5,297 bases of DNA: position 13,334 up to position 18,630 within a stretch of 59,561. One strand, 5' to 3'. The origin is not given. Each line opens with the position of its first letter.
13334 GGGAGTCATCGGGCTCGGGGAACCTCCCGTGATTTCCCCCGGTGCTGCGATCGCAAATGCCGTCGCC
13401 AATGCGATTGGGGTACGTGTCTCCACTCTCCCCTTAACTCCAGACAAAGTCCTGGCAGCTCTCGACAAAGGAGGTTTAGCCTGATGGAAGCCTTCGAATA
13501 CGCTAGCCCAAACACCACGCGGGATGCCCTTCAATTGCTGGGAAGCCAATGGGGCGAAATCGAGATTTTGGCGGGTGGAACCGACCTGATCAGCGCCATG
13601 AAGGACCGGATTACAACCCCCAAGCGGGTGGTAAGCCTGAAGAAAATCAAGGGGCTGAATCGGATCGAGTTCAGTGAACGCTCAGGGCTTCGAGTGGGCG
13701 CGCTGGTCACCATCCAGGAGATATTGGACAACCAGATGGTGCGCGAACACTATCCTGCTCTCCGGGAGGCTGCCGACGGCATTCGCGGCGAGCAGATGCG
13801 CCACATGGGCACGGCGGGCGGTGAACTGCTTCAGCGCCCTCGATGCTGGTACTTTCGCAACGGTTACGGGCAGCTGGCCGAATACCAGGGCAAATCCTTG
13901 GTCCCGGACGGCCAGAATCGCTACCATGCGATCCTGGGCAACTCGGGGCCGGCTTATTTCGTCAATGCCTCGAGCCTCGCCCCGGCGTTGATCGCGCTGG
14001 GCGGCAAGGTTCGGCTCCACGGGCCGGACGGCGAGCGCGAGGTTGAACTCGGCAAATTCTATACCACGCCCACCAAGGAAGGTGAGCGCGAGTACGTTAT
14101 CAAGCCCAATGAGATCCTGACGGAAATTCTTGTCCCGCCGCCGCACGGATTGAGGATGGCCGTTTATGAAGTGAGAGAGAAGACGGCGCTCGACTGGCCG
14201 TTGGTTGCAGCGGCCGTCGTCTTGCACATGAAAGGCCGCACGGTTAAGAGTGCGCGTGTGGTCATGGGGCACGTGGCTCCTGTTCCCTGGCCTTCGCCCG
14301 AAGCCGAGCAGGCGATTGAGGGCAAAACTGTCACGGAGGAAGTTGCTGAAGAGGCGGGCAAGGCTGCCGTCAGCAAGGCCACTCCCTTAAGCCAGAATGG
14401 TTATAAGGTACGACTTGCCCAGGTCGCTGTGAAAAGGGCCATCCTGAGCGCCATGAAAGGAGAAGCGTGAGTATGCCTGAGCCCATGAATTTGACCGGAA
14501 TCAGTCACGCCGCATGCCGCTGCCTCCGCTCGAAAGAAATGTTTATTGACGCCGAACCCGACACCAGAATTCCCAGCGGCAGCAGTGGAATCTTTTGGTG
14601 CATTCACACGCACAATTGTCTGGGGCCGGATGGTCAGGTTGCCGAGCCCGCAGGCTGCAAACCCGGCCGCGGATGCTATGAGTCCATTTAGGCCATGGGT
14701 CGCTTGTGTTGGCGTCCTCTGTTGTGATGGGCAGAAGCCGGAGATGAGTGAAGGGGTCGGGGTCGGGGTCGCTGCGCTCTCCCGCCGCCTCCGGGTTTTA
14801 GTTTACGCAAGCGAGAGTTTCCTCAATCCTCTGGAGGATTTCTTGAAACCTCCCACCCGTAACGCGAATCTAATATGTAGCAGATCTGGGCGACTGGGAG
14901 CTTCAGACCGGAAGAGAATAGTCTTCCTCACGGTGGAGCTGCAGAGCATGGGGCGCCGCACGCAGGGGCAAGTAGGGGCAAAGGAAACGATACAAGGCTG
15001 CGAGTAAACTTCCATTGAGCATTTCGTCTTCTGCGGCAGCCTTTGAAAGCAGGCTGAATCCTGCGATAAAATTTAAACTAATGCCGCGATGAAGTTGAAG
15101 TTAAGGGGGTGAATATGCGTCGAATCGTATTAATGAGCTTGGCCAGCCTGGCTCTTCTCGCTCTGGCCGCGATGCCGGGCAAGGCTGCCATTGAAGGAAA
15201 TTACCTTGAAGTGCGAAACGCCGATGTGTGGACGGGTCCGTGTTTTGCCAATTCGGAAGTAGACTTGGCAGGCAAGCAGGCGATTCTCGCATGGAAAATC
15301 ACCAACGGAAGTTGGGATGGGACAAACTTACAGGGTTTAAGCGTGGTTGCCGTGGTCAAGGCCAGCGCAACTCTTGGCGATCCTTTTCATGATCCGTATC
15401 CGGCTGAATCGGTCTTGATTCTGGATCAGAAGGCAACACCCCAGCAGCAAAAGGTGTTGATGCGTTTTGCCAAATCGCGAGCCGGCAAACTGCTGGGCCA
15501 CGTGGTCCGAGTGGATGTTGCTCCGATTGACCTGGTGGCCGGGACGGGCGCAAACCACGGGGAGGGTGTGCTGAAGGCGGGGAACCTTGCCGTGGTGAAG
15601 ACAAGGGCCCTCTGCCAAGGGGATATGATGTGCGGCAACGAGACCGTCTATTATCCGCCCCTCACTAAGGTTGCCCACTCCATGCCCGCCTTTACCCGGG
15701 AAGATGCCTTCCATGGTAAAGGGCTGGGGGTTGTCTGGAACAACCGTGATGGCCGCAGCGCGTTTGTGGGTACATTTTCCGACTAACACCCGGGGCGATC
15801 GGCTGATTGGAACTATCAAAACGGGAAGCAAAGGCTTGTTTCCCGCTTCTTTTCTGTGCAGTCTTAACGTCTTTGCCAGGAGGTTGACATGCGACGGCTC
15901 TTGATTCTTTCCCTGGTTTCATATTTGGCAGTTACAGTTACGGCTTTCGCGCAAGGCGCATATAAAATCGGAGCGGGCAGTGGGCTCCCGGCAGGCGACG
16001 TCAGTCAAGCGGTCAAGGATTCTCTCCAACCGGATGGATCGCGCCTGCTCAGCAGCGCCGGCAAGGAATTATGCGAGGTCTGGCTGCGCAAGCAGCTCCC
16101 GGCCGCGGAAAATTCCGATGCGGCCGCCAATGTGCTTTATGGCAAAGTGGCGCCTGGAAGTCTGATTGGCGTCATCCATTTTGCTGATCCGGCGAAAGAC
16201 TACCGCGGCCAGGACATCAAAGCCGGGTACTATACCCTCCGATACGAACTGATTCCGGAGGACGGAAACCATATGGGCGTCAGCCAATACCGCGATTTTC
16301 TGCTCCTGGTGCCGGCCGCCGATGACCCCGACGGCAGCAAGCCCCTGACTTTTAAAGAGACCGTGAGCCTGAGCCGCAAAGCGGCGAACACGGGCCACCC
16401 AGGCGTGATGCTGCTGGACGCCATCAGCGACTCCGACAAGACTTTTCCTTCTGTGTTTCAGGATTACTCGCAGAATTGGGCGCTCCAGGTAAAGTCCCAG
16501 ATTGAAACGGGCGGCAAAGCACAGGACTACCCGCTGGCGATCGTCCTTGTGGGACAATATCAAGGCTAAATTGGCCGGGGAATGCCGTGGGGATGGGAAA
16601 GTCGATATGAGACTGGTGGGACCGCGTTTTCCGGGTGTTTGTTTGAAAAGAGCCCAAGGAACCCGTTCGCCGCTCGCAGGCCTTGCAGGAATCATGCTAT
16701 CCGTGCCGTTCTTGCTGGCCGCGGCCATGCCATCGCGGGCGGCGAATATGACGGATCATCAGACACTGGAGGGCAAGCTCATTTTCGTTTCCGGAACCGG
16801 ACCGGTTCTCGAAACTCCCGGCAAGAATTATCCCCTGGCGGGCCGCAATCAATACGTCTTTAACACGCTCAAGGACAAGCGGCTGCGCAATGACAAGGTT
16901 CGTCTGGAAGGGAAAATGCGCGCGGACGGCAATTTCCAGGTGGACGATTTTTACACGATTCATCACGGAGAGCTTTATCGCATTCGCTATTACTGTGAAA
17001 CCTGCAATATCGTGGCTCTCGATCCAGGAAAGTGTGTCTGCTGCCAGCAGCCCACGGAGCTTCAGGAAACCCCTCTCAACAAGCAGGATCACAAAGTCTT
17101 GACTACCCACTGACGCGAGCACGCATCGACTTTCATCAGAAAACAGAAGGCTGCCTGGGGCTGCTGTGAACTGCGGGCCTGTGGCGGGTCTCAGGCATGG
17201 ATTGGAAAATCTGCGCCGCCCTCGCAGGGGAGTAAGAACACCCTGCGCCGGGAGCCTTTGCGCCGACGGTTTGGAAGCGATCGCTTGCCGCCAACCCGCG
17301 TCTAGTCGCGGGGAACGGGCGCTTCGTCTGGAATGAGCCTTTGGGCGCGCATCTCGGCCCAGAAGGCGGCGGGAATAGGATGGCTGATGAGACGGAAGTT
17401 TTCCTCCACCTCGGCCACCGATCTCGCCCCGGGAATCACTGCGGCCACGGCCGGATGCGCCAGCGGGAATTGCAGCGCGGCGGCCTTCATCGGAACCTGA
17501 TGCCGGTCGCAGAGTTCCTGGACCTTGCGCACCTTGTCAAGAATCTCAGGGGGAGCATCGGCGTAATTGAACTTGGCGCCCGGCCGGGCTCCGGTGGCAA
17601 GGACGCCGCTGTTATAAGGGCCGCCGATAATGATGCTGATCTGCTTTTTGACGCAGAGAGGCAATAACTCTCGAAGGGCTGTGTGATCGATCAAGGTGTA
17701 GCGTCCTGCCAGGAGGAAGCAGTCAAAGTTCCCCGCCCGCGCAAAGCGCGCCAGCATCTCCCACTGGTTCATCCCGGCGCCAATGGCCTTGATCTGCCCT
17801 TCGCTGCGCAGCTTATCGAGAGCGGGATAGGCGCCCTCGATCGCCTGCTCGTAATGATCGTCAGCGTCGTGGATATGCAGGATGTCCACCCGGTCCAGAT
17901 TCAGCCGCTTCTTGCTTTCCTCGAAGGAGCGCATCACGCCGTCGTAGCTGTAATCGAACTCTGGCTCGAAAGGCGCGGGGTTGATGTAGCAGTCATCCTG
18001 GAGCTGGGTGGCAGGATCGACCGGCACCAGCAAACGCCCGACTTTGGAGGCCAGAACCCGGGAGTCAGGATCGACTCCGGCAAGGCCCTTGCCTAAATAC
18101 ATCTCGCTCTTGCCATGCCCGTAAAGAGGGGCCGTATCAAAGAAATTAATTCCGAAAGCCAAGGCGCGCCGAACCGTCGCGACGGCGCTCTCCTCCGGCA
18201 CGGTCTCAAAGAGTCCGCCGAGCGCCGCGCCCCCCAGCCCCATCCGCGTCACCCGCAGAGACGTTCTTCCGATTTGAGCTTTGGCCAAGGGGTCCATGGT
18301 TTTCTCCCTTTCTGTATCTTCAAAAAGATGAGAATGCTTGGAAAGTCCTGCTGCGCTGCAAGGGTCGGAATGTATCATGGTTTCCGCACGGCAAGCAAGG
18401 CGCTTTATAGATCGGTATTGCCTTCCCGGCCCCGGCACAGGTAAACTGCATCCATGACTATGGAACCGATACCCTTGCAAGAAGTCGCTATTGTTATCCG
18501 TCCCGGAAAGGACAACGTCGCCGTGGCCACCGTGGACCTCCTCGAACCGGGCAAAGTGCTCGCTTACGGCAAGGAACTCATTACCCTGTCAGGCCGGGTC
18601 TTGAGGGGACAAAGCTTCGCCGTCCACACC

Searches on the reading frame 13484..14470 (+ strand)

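Call 56: search_protein_families(library=pfam, proteins=[window:13484-14470:+], max_evalue=0.0001)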
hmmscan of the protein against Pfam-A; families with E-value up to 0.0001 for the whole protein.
window:13484-14470:+ (328 aa): 2 families
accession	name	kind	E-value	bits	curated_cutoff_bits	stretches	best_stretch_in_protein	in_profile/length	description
PF00941.27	FAD_binding_5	-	6.1e-37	127.5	27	1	3-219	2-169/170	FAD binding domain in molybdopterin dehydrogenase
PF03450.22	CO_deh_flav_C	-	7.2e-17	61.8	25.5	1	228-322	3-101/102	CO dehydrogenase flavoprotein C-terminal domain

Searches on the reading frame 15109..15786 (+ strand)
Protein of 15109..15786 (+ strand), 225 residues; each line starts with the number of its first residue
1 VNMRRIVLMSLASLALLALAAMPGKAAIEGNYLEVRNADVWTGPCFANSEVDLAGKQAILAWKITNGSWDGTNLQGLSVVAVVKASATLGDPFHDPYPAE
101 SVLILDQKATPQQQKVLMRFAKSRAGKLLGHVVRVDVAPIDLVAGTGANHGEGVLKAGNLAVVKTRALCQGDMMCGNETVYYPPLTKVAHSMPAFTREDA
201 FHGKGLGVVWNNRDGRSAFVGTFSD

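Call 56: search_protein_families(library=pfam, proteins=[window:15109-15786:+], max_evalue=0.0001)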
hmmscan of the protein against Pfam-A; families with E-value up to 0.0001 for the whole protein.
window:15109-15786:+ (225 aa): 1 family
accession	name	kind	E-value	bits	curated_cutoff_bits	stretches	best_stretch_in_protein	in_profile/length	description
PF07040.16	DUF1326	-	2.7e-11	44.3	25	1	44-168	10-132/177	Protein of unknown function (DUF1326)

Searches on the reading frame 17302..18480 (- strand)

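Call 57: search_protein_families(library=pfam, proteins=[window:17302-18480:-], max_evalue=0.0001)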
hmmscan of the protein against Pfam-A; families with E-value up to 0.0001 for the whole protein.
window:17302-18480:- (392 aa): 1 family
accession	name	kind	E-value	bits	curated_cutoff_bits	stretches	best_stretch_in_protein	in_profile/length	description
PF00248.27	Aldo_ket_red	-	3.3e-52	177.8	24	1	79-378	1-287/291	Aldo/keto reductase family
